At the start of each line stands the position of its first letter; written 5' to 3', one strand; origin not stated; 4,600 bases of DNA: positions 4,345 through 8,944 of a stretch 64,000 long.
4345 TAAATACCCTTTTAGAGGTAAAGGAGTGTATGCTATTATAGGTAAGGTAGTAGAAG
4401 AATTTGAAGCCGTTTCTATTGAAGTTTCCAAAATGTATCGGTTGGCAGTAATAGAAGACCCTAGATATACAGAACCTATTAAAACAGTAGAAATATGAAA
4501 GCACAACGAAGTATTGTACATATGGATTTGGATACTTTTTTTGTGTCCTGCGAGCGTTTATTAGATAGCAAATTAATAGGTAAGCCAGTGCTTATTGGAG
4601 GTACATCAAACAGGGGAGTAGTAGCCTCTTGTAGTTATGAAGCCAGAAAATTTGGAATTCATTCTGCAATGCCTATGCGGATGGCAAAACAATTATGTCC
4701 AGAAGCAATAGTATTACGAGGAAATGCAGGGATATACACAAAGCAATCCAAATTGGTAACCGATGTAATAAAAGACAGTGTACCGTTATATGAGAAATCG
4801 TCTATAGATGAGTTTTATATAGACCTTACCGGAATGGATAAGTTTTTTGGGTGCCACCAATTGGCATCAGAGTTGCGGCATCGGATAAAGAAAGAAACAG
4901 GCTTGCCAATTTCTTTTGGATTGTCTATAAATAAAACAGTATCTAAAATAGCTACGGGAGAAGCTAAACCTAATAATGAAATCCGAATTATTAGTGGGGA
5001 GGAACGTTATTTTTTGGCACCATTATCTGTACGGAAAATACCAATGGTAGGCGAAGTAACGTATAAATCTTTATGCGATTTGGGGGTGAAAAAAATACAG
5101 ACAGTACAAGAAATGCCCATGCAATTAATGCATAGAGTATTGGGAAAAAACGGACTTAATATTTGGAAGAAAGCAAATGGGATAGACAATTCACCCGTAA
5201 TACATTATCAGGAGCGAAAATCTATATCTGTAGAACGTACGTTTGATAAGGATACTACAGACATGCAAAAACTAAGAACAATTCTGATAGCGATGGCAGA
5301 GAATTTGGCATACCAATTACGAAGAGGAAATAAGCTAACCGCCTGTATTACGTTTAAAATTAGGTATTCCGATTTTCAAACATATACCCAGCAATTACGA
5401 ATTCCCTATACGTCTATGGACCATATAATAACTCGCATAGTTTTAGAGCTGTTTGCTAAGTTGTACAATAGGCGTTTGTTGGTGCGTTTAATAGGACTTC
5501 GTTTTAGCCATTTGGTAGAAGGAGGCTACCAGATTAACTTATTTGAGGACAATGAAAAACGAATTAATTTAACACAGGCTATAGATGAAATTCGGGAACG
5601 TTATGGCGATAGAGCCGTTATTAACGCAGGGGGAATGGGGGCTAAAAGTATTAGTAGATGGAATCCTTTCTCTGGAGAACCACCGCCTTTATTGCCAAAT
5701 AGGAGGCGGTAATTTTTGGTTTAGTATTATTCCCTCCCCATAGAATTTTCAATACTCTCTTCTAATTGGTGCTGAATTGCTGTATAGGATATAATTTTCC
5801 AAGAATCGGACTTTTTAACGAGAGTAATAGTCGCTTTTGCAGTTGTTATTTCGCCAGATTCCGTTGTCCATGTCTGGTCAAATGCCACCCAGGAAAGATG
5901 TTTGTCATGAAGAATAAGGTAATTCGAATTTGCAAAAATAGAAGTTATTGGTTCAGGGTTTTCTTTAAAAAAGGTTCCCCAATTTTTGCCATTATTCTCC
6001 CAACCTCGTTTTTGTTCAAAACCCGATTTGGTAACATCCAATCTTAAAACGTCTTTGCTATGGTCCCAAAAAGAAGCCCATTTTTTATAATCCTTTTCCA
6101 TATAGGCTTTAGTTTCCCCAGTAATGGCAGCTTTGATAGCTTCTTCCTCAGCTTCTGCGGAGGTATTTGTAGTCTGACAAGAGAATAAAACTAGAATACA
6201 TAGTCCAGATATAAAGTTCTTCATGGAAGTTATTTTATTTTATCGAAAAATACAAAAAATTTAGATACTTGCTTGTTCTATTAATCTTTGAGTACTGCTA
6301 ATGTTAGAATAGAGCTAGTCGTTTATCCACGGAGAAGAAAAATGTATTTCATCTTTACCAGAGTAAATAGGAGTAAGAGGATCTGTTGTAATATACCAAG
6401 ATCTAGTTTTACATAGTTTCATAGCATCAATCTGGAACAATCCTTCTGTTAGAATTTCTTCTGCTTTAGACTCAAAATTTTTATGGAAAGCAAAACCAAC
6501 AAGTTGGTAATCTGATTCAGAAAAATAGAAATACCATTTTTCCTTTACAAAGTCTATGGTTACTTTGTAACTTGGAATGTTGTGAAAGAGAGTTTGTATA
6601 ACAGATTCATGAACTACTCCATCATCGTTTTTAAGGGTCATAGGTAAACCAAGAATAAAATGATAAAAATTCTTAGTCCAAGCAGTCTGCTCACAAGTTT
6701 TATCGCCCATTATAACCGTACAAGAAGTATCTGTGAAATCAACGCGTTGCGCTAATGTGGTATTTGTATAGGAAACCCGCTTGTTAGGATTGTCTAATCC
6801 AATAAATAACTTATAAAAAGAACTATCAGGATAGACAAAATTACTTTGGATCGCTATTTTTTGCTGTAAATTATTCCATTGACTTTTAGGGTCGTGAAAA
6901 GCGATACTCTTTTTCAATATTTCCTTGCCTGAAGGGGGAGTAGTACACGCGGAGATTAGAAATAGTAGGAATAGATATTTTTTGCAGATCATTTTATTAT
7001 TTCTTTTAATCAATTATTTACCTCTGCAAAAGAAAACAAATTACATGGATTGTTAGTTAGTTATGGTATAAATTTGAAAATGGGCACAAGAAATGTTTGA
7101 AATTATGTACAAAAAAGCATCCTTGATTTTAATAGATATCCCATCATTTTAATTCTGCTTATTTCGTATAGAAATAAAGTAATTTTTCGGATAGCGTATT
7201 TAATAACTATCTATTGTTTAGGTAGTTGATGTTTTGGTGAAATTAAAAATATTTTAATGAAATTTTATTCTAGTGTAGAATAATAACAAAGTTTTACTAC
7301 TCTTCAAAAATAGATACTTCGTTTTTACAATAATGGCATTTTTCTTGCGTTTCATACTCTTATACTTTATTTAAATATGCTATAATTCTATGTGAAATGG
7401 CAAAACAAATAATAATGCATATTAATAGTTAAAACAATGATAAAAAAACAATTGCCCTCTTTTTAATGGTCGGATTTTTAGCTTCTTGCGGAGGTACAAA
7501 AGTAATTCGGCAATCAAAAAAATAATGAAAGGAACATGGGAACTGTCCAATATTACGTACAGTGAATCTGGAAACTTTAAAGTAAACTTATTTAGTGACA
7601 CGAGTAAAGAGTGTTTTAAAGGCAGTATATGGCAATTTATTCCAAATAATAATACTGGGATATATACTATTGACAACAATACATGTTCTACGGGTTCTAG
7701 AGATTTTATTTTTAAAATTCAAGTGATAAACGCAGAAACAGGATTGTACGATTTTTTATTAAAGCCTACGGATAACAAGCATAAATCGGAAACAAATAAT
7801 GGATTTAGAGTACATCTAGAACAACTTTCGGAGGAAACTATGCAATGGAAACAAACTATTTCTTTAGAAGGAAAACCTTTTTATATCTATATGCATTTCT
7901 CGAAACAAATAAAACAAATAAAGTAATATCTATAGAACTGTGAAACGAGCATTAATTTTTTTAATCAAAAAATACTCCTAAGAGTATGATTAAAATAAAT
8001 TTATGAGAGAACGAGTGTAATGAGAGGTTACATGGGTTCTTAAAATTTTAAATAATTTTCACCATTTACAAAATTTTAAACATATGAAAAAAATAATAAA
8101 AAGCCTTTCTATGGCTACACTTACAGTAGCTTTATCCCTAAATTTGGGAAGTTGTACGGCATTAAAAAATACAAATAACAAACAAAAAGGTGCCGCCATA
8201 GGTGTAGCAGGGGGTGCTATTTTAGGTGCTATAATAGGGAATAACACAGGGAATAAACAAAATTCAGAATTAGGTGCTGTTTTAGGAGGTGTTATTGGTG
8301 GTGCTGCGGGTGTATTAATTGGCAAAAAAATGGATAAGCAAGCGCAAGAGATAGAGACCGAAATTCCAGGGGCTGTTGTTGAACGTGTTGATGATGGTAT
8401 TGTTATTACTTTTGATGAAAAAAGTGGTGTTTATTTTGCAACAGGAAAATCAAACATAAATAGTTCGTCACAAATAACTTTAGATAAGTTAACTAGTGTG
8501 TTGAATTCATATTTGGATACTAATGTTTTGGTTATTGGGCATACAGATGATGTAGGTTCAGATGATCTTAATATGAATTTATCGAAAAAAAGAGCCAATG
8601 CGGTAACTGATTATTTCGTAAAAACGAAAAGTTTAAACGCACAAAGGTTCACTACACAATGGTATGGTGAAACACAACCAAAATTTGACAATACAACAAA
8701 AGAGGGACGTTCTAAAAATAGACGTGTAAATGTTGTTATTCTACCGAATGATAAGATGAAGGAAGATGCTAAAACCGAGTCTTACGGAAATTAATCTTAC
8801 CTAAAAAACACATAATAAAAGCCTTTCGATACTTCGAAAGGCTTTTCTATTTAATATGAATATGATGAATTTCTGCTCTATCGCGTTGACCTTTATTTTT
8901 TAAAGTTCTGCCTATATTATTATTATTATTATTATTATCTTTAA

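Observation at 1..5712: Self-contained mutagenesis cassette: CI-like S24 repressor, DnaE2, active DinB and an exonuclease/GIY-YIG protein, with no ImuA/ImuB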

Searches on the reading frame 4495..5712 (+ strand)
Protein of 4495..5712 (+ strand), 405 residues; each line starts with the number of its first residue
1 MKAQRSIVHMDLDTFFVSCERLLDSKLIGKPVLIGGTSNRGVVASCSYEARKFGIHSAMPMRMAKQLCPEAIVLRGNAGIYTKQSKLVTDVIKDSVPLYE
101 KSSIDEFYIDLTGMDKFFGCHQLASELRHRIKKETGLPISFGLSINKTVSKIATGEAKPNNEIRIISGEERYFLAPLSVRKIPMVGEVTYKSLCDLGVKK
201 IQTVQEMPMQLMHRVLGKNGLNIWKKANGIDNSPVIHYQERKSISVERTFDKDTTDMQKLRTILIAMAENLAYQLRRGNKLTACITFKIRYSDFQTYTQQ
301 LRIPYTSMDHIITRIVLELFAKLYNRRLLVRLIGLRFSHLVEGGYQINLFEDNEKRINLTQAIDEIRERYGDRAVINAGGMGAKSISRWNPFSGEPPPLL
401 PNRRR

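Call 3: search_protein_families(library=pfam, proteins=[window:4495-5712:+])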
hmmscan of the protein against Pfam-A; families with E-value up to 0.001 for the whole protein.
window:4495-5712:+ (405 aa): 3 families
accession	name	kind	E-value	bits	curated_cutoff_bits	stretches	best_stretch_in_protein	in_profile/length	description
PF00817.25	IMS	-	6.5e-45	153.1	23.2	1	11-154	2-147/148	impB/mucB/samB family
PF11799.13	IMS_C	-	2e-27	96.2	20.7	1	241-349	1-109/109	impB/mucB/samB family C-terminal domain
PF21999.2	IMS_HHH_1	-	0.00016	22.5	27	1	181-231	2-53/53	DNA polymerase-iota, thumb domain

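Call 4: search_protein_families(library=ncbifam, proteins=[window:4495-5712:+])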
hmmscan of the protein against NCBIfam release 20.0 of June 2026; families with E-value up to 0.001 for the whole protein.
window:4495-5712:+ (405 aa): 10 families
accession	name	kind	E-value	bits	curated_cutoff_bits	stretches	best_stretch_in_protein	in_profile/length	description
NF002882.0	PRK03348.1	equivalog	2.2e-92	310.2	389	1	1-364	1-367/461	DNA polymerase IV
NF002677.0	PRK02406.1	equivalog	6.9e-83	278.7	256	1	2-340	3-343/357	DNA polymerase IV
NF002751.0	PRK02794.1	equivalog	1.7e-80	271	371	1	5-380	38-417/425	DNA polymerase IV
NF010731.0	PRK14133.1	equivalog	3.9e-79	266.4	362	1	4-346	2-342/352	DNA polymerase IV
NF003015.0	PRK03858.1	subfamily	2.2e-76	257.5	367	1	2-382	4-387/399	DNA polymerase IV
NF002848.0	PRK03103.1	subfamily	1.2e-67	228.2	381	1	4-382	3-393/410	DNA polymerase IV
NF002492.0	PRK01810.1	equivalog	2e-66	224.4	399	1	2-376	7-390/412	DNA polymerase IV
NF002883.0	PRK03352.1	equivalog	4.8e-56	190.4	330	1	3-338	3-340/347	DNA polymerase IV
NF002292.0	PRK01216.1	equivalog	2e-44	152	339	1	7-342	3-341/351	DNA polymerase IV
NF002955.0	PRK03609.1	subfamily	2.3e-27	96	431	1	9-379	4-393/422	translesion error-prone DNA polymerase V subunit UmuC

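Call 32: search_solved_structures(query=window:4495-5712:+, show_alignments=2, max_evalue=1e-20)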
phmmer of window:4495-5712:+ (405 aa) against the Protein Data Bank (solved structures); distinct sequences matched with E-value up to 1e-20: 69 (the best 60 are shown).
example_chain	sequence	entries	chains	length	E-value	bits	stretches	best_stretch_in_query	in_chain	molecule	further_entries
7yll_A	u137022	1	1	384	4.4e-64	220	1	4-375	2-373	DNA polymerase IV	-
4ir1_F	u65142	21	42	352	2.3e-43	151.9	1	4-312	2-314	DNA polymerase IV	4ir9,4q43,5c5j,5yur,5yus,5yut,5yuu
4r8u_A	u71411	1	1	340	3.1e-43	151.4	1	5-312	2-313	DNA polymerase IV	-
4r8u_B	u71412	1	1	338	5.6e-43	150.6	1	5-309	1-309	DNA polymerase IV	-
4irc_F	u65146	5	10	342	7.9e-43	150.1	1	4-312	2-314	DNA polymerase IV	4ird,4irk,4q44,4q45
6jup_F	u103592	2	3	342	4.2e-42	147.7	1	4-312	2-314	DNA polymerase IV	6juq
6juq_A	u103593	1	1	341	5.7e-42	147.3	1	5-312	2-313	DNA polymerase IV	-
2uvr_A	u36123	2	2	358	2.9e-32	115.3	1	7-343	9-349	DNA POLYMERASE IV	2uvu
4f4w_A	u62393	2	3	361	3.6e-32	115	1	7-343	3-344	DNA polymerase IV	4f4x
9nkd_A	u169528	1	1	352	3.7e-32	115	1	7-343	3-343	DNA polymerase IV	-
2w9b_A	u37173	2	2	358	3.9e-32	114.9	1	7-343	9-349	DNA POLYMERASE IV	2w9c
2bq3_A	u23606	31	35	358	4e-32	114.8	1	7-343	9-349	DNA POLYMERASE IV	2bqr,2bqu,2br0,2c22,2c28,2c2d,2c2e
4gc7_A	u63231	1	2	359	4.1e-32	114.8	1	7-343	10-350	DNA polymerase IV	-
2asd_A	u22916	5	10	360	4.1e-32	114.8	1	7-343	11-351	DNA polymerase IV | Dpo4 polymerase IV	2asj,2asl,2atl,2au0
2alz_A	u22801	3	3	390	4.2e-32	114.8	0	4-115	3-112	DNA polymerase iota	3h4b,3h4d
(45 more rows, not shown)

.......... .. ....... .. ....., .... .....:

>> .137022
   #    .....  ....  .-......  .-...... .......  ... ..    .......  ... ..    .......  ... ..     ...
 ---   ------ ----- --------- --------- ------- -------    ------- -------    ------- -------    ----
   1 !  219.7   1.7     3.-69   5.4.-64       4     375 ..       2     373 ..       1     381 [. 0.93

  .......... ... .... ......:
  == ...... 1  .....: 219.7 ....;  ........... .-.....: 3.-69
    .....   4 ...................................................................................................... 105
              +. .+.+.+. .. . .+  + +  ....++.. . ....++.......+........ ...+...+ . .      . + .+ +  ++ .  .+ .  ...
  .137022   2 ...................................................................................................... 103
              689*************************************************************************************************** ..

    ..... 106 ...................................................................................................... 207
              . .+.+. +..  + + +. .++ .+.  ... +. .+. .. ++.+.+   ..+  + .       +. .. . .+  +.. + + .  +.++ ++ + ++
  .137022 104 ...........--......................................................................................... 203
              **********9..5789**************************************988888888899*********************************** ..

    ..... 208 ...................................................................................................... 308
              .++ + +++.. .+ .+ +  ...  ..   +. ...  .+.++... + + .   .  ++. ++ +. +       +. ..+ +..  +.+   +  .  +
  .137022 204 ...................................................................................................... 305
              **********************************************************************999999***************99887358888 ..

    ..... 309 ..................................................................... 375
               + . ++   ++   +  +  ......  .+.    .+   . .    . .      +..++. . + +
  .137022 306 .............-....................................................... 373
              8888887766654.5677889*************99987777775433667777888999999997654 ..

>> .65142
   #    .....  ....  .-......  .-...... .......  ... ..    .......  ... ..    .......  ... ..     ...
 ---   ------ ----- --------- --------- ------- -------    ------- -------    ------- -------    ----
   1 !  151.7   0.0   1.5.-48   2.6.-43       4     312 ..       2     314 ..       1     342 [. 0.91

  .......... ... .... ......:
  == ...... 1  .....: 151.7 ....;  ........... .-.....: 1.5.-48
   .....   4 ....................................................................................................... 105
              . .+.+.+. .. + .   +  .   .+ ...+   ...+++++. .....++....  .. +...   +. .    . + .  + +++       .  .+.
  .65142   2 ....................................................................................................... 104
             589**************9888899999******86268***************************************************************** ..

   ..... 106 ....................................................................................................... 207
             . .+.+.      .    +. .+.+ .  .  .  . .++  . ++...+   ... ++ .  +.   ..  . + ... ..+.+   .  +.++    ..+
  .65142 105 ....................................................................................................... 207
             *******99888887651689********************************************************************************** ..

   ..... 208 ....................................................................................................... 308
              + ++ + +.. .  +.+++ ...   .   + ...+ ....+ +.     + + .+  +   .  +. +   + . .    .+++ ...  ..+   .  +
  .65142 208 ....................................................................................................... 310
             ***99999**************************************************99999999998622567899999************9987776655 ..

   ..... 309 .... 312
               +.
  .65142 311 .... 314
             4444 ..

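Call 81: predict_structure(alignment_id=A3)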
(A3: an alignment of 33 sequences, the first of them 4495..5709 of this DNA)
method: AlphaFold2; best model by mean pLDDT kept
length: 405 residues; sequences in the alignment: 33
mean_pLDDT: 67.5   pTM: 0.39
mean pLDDT of the five models: 67.5, 66.7, 65.9, 65.4, 60.4
residues with pLDDT >= 90: 36; 70-90: 180; 50-70: 91; < 50: 98
segments of 3 or more residues with pLDDT < 50: 1-3, 115-118, 146-177, 183-185, 200-209, 211-217, 226-241, 346-352, 385-387, 399-405
pLDDT, mean of each block of 10 residues (from residue 1): 56 84 87 89 85 77 86 87 84 68 60 54 74 80 51 31 31 39 54 57 40 49 47 38 80 82 86 80 88 88 79 90 87 88 49 63 75 64 52 54 39
secondary structure, 60 per line:
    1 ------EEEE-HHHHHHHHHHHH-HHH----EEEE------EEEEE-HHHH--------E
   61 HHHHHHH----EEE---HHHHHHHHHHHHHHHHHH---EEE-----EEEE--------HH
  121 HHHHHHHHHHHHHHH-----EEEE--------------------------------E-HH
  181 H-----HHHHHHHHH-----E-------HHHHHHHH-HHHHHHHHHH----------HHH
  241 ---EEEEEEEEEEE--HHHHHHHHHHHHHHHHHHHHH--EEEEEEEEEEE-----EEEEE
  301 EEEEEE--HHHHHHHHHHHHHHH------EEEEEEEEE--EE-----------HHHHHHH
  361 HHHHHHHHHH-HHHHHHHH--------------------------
elements in order: E7-10 H12-23 E32-35 E42-46 H48-51 H61-67 E72-74 H78-95 E99-101 E107-110 H119-135 E141-144 H187-195 H209-216 H218-227 E244-254 H257-277 E280-290 E296-306 H309-323 E330-338 H354-370 H372-379

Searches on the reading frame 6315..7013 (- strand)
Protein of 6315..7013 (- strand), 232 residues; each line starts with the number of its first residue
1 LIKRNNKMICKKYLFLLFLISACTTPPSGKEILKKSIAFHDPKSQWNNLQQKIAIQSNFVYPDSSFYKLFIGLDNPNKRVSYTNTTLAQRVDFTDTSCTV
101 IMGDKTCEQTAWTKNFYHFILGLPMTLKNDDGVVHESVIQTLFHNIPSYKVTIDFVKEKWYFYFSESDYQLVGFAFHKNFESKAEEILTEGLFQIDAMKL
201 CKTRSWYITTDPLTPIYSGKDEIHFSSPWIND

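Call 3: search_protein_families(library=pfam, proteins=[window:6315-7013:-])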
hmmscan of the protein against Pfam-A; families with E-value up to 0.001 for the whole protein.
window:6315-7013:- (232 aa): 1 family
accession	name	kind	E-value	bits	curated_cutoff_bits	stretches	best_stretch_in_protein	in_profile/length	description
PF20113.4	DUF6503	-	2e-06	27.9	22.9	1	13-210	4-242/255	Family of unknown function (DUF6503)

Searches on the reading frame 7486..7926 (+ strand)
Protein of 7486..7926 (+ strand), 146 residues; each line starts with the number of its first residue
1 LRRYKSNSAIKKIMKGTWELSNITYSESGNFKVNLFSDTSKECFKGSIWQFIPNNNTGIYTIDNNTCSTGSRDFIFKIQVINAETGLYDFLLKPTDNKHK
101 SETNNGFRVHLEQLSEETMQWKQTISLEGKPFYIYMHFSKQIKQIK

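Call 56: search_protein_families(library=pfam, proteins=[window:7486-7926:+], max_evalue=0.01)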
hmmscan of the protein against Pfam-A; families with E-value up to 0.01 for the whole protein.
window:7486-7926:+ (146 aa): 2 families
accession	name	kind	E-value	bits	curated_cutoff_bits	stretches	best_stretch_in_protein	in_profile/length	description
PF13648.12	Lipocalin_4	-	3.6e-05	25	22.4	1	14-79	1-61/89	Lipocalin-like domain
PF25544.1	Ependymin_amoebozoa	-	0.002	18.6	27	1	29-78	40-90/171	Ependymin domain, amoebozoa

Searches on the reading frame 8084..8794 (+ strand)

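Call 56: search_protein_families(library=pfam, proteins=[window:8084-8794:+], max_evalue=0.01)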
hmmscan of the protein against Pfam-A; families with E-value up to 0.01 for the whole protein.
window:8084-8794:+ (236 aa): 7 families
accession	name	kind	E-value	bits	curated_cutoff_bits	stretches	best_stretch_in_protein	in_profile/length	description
PF00691.25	OmpA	-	9.2e-23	80.9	27.2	1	117-213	1-98/98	OmpA family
PF13488.11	Gly-zipper_Omp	-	3.5e-10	40.1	25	2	39-86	1-45/46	Glycine zipper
PF13441.11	Gly-zipper_YMGG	-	6.9e-08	32.5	28.9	1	32-81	2-44/45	YMGG-like Gly-zipper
PF05433.20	Rick_17kDa_Anti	-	1.9e-05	24.9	24.2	1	39-80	1-43/43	Glycine zipper 2TM domain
PF13436.11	Gly-zipper_OmpA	-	0.0018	18.5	27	0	35-53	6-24/44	Glycine-zipper domain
PF05818.17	TraT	-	0.0032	17.7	31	1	30-106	75-151/214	Enterobacterial TraT complement resistance protein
PF05359.17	DUF748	-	0.0058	15.1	50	0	157-188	1006-1036/1037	Domain of Unknown Function (DUF748)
